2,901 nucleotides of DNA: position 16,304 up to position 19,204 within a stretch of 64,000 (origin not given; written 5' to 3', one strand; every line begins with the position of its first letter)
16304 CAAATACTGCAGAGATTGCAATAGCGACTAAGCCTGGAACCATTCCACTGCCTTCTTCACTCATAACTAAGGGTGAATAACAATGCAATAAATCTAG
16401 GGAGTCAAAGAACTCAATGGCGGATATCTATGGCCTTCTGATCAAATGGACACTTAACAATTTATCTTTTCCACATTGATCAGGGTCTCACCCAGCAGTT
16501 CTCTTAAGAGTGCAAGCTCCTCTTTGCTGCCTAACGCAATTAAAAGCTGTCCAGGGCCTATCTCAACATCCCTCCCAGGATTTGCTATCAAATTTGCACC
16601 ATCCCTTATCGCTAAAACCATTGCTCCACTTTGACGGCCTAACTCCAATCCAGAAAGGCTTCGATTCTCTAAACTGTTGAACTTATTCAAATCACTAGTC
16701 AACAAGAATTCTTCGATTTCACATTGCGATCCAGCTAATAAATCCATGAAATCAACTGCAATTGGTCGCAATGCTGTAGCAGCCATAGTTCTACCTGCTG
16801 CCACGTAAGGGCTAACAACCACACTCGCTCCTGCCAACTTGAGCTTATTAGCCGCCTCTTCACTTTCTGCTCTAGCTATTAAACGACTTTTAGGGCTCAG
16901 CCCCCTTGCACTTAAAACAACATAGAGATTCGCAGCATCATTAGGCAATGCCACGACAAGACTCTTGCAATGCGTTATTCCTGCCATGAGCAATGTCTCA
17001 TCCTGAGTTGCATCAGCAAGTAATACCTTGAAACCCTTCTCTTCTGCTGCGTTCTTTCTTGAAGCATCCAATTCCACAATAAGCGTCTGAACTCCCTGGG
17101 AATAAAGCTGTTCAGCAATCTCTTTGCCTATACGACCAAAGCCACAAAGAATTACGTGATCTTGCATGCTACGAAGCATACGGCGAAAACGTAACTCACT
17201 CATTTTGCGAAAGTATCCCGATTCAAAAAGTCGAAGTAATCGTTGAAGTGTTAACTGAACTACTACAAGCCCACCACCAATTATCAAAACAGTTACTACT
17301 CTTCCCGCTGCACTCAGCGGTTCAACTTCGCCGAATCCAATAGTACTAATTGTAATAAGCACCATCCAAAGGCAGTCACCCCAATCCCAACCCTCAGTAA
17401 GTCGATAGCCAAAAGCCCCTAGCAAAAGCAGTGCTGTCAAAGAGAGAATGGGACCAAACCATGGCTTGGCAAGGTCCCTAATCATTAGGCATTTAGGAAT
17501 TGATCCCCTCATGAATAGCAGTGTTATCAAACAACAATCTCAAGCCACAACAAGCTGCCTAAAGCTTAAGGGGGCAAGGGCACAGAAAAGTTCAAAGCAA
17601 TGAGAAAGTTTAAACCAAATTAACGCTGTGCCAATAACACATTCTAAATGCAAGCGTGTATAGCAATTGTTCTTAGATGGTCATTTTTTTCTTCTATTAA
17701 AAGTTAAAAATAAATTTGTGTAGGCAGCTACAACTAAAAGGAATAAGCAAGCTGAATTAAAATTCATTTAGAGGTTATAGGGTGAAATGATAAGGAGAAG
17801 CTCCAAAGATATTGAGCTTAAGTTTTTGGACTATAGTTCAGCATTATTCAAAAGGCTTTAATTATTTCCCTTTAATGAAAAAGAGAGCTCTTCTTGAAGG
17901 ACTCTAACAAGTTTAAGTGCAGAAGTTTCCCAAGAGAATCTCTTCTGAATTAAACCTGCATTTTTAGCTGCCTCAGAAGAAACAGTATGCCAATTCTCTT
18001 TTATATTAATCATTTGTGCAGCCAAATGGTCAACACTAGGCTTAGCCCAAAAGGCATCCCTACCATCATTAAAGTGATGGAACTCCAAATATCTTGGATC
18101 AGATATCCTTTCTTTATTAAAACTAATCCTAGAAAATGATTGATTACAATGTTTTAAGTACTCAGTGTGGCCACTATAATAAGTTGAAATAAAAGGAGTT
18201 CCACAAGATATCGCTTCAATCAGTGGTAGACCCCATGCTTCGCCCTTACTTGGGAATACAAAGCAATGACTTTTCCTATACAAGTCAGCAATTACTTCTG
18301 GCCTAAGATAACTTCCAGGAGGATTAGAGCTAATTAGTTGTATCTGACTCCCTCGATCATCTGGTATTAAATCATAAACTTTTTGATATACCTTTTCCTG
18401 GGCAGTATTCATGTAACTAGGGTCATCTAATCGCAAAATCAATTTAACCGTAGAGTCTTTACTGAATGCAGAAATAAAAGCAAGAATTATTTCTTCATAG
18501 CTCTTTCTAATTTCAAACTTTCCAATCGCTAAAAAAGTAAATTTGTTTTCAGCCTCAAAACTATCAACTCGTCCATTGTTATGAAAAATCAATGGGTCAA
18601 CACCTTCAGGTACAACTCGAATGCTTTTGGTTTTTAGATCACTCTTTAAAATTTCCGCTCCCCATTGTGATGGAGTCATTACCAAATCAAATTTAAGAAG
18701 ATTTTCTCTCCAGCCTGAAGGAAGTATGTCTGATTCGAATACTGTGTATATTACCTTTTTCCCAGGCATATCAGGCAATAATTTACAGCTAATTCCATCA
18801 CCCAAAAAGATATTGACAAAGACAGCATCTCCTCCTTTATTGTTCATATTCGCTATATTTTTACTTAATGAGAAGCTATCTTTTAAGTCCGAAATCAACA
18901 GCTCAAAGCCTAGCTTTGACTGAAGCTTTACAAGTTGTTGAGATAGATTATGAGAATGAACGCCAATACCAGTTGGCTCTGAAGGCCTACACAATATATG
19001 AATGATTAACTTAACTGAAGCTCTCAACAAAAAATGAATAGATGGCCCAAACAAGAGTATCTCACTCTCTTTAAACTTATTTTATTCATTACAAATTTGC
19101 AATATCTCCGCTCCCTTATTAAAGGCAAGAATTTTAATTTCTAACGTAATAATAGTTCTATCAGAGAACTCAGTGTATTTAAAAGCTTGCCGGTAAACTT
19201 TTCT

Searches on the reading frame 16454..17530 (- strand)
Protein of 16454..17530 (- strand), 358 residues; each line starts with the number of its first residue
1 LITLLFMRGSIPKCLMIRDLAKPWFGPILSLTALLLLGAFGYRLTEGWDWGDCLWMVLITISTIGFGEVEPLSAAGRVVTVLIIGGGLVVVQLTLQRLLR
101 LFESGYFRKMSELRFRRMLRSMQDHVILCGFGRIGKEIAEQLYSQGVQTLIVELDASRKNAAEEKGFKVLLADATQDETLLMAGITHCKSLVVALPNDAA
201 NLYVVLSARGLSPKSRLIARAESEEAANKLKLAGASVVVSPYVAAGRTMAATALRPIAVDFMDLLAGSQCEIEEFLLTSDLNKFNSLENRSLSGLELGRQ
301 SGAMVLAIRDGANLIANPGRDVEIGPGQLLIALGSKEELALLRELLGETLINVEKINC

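Call 34: search_protein_families(library=pfam, proteins=[window:16454-17530:-], max_evalue=0.001)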
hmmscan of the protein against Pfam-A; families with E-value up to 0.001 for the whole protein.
window:16454-17530:- (358 aa): 4 families
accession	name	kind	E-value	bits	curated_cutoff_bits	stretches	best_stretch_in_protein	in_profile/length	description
PF02254.24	TrkA_N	-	1.8e-31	109.3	23.8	1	126-241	1-116/116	TrkA-N domain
PF07885.22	Ion_trans_2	-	2e-17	63.3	22.5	1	31-102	3-77/79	Ion channel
PF02080.26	TrkA_C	-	7.8e-08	32.6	27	1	287-347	12-71/71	TrkA-C domain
PF00670.27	AdoHcyase_NAD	-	9.9e-06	26.2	27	1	125-193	25-93/162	S-adenosyl-L-homocysteine hydrolase, NAD binding domain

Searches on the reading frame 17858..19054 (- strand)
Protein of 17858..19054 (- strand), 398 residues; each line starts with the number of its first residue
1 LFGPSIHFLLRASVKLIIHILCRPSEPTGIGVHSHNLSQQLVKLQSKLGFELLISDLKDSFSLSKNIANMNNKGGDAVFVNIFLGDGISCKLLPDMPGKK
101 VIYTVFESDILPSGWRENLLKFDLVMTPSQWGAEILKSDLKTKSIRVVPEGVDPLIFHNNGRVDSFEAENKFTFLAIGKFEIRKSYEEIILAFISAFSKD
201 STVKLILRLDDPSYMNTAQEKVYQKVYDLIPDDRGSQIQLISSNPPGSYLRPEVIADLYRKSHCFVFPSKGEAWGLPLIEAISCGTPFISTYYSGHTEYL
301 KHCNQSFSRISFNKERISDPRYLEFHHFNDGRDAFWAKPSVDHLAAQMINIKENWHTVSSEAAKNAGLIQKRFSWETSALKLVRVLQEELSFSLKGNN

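Call 34: search_protein_families(library=pfam, proteins=[window:17858-19054:-], max_evalue=0.001)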
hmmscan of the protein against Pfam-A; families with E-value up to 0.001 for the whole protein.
window:17858-19054:- (398 aa): 3 families
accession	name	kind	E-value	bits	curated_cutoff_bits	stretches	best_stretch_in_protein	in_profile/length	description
PF00534.26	Glycos_transf_1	-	1.4e-13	51.2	26.4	1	252-304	83-135/172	Glycosyl transferases group 1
PF13692.12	Glyco_trans_1_4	-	2.9e-09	37.8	27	1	254-302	69-117/142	Glycosyl transferases group 1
PF20706.3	GT4-conflict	-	6.1e-07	29.2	26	1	252-381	272-384/385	Family 4 Glycosyltransferase in conflict systems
